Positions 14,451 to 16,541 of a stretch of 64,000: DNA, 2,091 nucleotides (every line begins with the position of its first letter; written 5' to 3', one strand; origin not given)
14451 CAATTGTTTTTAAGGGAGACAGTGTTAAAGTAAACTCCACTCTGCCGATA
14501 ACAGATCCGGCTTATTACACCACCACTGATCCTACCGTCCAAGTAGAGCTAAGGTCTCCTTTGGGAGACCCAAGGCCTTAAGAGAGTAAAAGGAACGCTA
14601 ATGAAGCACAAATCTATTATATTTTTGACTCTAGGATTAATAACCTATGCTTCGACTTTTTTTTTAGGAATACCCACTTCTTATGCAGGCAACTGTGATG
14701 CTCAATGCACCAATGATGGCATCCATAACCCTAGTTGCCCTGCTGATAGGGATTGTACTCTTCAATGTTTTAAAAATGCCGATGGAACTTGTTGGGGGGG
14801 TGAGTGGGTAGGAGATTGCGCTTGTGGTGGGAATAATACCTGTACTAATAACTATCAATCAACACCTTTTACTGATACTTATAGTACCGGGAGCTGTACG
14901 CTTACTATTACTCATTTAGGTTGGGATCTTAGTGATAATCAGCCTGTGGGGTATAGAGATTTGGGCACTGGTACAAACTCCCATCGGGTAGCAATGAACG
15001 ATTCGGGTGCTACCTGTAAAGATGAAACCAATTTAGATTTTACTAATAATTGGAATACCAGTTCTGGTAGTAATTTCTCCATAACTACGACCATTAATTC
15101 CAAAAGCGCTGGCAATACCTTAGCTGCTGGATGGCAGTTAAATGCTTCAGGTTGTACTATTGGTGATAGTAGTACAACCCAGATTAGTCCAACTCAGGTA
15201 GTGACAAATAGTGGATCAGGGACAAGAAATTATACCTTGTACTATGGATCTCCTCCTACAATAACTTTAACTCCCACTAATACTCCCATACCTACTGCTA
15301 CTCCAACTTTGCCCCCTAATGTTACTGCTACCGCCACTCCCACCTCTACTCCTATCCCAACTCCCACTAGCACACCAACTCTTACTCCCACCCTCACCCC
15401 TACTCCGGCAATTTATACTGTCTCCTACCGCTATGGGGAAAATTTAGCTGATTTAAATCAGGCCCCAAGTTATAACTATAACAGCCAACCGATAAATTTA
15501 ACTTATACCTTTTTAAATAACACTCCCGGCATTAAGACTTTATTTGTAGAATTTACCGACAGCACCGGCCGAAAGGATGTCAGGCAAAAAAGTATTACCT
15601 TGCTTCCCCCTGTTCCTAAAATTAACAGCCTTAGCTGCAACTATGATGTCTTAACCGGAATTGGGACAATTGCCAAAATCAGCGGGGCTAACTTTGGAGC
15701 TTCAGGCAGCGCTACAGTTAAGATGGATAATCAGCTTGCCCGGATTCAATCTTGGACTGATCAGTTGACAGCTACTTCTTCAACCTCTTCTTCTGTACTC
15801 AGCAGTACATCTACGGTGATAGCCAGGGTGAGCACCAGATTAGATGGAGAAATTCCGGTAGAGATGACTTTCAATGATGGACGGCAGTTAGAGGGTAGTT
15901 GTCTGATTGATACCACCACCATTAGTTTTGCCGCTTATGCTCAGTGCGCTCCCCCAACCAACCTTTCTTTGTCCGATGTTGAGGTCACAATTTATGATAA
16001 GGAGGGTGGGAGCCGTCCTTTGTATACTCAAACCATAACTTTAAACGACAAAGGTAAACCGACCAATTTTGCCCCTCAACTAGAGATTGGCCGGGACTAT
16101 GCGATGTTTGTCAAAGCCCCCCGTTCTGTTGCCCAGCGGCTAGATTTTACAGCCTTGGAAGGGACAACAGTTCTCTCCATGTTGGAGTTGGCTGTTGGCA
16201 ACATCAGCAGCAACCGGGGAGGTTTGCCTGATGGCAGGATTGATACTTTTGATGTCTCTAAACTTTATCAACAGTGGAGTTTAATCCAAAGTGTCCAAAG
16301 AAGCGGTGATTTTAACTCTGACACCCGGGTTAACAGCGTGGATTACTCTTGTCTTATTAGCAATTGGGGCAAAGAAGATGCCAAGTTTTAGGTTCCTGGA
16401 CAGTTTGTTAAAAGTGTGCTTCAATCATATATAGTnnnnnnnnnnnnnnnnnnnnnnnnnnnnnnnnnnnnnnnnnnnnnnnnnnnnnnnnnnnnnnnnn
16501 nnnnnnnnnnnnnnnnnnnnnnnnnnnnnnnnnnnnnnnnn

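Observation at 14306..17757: A candidate cohesin-dockerin cell-surface assembly comprises a dockerin-tailed Cys-rich secreted protein and two anchored cohesin-domain proteins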

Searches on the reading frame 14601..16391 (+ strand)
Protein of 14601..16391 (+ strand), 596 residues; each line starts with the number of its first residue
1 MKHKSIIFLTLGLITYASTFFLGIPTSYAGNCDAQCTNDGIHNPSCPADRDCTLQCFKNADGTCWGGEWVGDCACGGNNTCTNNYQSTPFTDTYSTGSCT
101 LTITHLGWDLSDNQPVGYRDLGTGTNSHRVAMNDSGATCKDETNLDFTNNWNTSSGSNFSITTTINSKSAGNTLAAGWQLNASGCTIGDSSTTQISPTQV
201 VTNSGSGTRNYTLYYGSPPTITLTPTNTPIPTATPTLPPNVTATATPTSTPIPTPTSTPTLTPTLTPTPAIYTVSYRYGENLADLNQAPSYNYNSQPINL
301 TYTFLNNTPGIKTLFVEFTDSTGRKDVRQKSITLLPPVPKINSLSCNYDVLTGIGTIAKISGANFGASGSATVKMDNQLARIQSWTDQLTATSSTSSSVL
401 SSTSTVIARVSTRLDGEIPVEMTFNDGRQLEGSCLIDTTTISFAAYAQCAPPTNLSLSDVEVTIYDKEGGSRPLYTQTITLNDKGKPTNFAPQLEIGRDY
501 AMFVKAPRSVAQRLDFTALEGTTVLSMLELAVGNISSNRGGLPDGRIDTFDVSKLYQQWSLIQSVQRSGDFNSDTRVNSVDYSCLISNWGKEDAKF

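Call 3: search_protein_families(library=pfam, proteins=[window:14601-16391:+], max_evalue=10)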
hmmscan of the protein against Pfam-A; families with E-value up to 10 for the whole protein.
window:14601-16391:+ (596 aa): 1 family
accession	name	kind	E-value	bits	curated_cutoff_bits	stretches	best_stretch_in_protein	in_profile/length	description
PF00404.24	Dockerin_1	-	0.004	17.7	22.9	1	544-586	7-53/57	Dockerin type I domain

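Call 4: search_protein_families(library=ncbifam, proteins=[window:14601-16391:+], max_evalue=10)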
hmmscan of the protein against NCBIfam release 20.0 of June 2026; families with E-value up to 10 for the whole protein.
window:14601-16391:+ (596 aa): 0 families

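Call 12: find_homologous_proteins(query=window:14601-16391:+)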
Query window:14601-16391:+ (596 aa): 20 proteins with E <= 0.001 among 8000 candidates.
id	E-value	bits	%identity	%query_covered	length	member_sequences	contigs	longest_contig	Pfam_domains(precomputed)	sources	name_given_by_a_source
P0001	0.0e+0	1348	100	100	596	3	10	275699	-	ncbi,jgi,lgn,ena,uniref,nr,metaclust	ncbi:MAG: hypothetical protein UU73_C0003G0169 [Candidatus Daviesbacteria bacterium GW2011_GWA1_41_6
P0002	1.9e-220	752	66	86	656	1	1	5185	-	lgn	-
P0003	3.2e-188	645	81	55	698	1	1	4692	-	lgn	-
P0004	8.6e-51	191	38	32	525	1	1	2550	PF01833.31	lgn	-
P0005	2.0e-45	174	51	32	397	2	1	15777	-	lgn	-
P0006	6.3e-40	156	34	51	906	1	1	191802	-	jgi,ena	-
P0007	8.8e-8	49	54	6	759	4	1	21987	PF23598.2,PF00560.40,PF12799.14,PF13855.13,PF00041.28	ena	-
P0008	1.5e-7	49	-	-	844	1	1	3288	PF01483.28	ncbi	-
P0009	2.2e-6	45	-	-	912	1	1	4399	PF16990.12,PF14200.13,PF03422.22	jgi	jgi:hypothetical protein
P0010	6.5e-5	40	43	7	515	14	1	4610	PF04087.20,PF08239.18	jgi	jgi:uncharacterized hydrophobic protein (TIGR00271 family)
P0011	1.3e-4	39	-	-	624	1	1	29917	-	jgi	jgi:PQQ enzyme repeat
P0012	1.9e-4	38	-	-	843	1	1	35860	PF00963.25,PF07995.18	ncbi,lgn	-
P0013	1.9e-4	38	33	18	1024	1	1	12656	-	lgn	-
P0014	1.9e-4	38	-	-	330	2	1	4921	-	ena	-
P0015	2.6e-4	38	33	10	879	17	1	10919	PF17996.8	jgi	jgi:hypothetical protein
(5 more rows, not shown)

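Call 16: find_encoding_contigs(protein=P0006, flank=8000, max_places=3)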
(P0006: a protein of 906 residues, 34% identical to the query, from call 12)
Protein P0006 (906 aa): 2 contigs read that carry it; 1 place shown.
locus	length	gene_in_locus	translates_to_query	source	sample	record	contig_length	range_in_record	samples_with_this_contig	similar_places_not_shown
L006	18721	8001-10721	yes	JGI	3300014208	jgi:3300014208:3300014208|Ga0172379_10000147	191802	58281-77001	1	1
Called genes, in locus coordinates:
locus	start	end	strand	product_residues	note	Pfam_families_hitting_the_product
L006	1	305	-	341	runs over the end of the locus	PF01170:UPF0020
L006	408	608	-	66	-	-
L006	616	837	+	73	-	-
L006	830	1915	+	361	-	PF13399:LytR_C (weak)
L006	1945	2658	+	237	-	-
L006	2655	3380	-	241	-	-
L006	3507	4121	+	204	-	-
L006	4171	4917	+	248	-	PF20772:TACO1_YebC_N, PF01709:Transcrip_reg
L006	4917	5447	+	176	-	PF02075:RuvC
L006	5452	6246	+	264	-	PF18900:DUF5656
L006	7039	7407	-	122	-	PF05635:23S_rRNA_IVP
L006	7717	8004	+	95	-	-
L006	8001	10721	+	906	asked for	-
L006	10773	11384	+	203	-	PF00963:Cohesin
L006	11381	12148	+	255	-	PF00963:Cohesin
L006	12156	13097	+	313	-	PF02899:Phage_int_SAM_1, PF13102:Phage_int_SAM_5 (weak), PF13495:Phage_int_SAM_4 (weak), PF00589:Phage_integrase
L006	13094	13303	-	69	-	-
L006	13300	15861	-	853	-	PF00521:DNA_topoisoIV, PF03989:DNA_gyraseA_C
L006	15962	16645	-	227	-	-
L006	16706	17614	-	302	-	PF01820:Dala_Dala_lig_N (weak), PF07478:Dala_Dala_lig_C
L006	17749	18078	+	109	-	-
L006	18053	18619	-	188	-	PF13529:Peptidase_C39_2, PF03412:Peptidase_C39 (weak)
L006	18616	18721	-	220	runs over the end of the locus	-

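Call 17: find_encoding_contigs(protein=P0002, flank=8000, max_places=3)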
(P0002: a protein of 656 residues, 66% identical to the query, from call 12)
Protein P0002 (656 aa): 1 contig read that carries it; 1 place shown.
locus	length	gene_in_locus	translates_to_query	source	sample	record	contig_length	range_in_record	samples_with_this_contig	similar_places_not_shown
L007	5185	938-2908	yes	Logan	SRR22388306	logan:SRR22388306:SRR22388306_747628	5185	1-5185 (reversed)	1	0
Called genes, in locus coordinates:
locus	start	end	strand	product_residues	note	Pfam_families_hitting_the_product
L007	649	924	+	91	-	-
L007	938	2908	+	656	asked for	-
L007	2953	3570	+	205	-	PF00963:Cohesin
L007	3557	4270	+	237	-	-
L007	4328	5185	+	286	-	?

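Call 66: predict_structure(alignment_id=A6)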
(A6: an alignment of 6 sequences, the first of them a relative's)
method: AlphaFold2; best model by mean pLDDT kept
length: 596 residues; sequences in the alignment: 6
mean_pLDDT: 39.3   pTM: 0.27
mean pLDDT of the five models: 39.3, 38.9, 33.9, 32.9, 32.5
residues with pLDDT >= 90: 0; 70-90: 20; 50-70: 128; < 50: 448
segments of 3 or more residues with pLDDT < 50: 1-83, 137-141, 155-157, 188-208, 211-456, 483-485, 507-512, 520-596
pLDDT, mean of each block of 10 residues (from residue 1): 32 29 27 31 33 35 35 33 53 66 65 61 72 55 65 54 61 58 53 34 41 39 30 33 29 34 28 23 24 24 32 35 33 34 35 34 32 26 28 24 30 33 32 32 25 43 60 64 51 59 51 50 40 29 27 30 30 32 34 29
secondary structure, 60 per line:
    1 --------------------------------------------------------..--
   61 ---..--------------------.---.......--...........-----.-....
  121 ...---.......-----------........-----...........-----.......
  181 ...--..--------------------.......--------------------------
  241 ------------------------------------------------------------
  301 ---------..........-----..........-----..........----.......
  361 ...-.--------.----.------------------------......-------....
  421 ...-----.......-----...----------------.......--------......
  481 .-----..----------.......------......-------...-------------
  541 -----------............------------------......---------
elements in order: E90-96 E99-109 E117-123 E127-133 E145-152 E158-168 E174-183 E208-214 E310-319 E325-334 E340-349 E354-363 E404-409 E417-423 E429-435 E441-443 E460-466 E475-481 E499-505 E512-517 H552-563 H582-587

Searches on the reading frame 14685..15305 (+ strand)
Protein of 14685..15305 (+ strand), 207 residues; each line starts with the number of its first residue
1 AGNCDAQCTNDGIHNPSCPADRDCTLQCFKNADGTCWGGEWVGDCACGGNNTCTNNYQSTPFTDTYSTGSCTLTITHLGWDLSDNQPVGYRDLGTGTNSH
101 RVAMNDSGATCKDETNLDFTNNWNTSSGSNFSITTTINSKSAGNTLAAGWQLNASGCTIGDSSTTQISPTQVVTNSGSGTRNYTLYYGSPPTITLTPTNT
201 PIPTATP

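Call 71: search_protein_representatives(protein=window:14685-15305:+)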
Query: 207 residues. Proteins with E-value up to 0.001 (for the whole library): 19; up to 1e-10: 6; up to 1e-30: 3. The best 19 are listed.
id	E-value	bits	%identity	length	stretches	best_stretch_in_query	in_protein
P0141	3.4e-47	177.7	46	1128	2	35-187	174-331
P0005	4.0e-45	171.0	61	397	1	38-187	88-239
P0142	2.1e-38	149.0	52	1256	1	5-206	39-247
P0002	3.6e-27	112.3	40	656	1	12-194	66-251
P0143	1.6e-23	100.3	45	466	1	12-188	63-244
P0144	5.3e-15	72.5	97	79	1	1-36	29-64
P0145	4.5e-10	56.4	29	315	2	46-153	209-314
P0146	4.0e-08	50.0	41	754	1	59-159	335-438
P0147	2.3e-07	47.5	33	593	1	67-161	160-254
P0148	2.5e-07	47.4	36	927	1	5-201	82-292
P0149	5.5e-07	46.3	39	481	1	50-182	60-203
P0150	6.7e-07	46.0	34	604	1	4-162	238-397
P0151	7.1e-07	45.9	34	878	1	38-161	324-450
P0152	8.9e-07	45.6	31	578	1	45-161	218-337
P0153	6.9e-06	42.7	29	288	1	46-166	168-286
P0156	4.1e-04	36.9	33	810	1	60-161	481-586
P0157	7.0e-04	36.1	35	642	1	50-160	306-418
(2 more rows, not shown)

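Call 72: search_protein_families(library=pfam, proteins=[P0141, P0142, P0143, P0146, P0147, P0148, P0150, P0151, P0156, P0157], max_evalue=0.001)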
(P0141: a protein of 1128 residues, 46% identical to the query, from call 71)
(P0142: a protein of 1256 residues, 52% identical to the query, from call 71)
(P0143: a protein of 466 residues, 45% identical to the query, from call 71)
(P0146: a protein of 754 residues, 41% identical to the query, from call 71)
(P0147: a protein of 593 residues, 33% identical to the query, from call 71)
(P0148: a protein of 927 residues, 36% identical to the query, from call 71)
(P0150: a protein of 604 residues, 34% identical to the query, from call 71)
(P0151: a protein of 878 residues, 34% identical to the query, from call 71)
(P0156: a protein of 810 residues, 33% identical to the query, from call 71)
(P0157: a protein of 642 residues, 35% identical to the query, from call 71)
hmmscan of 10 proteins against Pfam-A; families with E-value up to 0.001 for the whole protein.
P0141 (1128 aa): 2 families
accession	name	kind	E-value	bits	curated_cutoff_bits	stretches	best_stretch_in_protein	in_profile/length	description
PF17210.9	SdrD_B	-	7e-23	81.4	29.7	2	518-587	5-77/112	SdrD B-like domain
PF13620.12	CarboxypepD_reg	-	2.4e-06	28.2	32.3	1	538-585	15-63/82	Carboxypeptidase regulatory-like domain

P0142 (1256 aa): 1 family
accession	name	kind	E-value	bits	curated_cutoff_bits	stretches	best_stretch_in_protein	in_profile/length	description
PF00404.24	Dockerin_1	-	1.8e-07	31.7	22.9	1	1201-1246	7-56/57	Dockerin type I domain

P0143 (466 aa): 0 families

P0146 (754 aa): 0 families

P0147 (593 aa): 0 families

P0148 (927 aa): 0 families

P0150 (604 aa): 1 family
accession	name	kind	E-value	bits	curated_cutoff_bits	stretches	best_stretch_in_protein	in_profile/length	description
PF07691.17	PA14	-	1e-09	38.8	24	1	130-233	25-137/147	PA14 domain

P0151 (878 aa): 1 family
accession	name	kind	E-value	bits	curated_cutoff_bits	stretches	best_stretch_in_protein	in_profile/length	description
PF19077.6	Big_13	-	2.3e-08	34.9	27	0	615-652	65-102/102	Bacterial Ig-like domain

P0156 (810 aa): 2 families
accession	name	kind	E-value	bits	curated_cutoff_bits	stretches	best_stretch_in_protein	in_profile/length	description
PF00041.27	fn3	-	7.8e-08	32.9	25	1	385-454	1-71/84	Fibronectin type III domain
PF07691.17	PA14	-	4.7e-05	23.7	24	1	277-376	23-131/147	PA14 domain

P0157 (642 aa): 0 families

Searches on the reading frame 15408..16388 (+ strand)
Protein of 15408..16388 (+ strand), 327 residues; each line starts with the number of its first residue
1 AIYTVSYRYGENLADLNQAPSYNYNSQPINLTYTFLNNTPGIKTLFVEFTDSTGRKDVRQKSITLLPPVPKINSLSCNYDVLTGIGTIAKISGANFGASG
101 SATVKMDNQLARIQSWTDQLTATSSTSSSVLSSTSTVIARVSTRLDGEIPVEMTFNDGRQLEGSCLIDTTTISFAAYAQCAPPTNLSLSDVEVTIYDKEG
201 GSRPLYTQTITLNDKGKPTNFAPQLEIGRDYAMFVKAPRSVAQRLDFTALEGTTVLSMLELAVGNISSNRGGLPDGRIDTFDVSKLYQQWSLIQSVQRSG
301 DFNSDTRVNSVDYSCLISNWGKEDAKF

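Call 50: find_homologous_proteins(query=window:15408-16388:+, max_evalue=0.00001)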
Query seq(327 aa): 2185 candidates shared short words with the query, none scored E <= 0.00001.

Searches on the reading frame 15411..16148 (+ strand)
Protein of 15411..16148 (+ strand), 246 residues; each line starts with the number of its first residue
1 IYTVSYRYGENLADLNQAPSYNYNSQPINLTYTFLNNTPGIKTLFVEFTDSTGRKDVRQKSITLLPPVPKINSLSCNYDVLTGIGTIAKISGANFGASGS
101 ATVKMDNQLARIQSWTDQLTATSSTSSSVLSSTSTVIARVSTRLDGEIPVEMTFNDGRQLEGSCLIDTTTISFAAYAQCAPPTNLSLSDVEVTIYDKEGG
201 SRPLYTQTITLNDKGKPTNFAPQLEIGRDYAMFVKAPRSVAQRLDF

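Call 69: search_protein_families(library=pfam, proteins=[window:15411-16148:+], max_evalue=0.01)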
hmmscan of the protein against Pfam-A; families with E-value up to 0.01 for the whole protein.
window:15411-16148:+ (246 aa): 0 families
